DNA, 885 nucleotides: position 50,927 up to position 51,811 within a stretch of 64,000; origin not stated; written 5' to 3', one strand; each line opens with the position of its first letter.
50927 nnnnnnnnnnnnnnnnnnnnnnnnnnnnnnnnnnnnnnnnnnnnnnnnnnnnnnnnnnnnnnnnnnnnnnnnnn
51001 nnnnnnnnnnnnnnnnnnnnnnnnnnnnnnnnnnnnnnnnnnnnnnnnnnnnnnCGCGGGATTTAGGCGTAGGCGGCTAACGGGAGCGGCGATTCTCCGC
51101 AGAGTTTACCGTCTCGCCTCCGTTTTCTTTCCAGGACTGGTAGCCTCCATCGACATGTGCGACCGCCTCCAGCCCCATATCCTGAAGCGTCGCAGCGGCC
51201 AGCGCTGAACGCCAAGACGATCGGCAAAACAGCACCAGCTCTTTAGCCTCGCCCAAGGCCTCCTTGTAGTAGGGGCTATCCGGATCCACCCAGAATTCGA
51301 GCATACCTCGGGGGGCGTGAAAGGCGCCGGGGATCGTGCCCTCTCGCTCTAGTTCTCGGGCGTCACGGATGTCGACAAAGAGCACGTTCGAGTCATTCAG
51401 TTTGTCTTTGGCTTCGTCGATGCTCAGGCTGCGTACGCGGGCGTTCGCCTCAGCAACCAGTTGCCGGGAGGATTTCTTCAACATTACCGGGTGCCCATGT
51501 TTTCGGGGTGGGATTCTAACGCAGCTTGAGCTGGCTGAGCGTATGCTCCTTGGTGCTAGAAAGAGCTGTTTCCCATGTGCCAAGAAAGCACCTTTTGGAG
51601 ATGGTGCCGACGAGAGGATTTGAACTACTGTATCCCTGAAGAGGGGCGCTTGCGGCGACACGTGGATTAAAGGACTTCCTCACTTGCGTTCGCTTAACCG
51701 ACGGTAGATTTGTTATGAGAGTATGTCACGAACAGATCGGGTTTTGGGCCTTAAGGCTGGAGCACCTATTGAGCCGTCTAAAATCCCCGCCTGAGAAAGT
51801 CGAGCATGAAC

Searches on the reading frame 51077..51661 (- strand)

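Call 10: search_protein_families(library=pfam, proteins=[window:51077-51661:-], max_evalue=0.001)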
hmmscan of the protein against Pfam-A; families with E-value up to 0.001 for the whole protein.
window:51077-51661:- (194 aa): 1 family
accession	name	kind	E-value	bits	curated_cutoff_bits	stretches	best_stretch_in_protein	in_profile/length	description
PF00581.25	Rhodanese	-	6.9e-20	71.8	22.2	1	81-179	2-101/102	Rhodanese-like domain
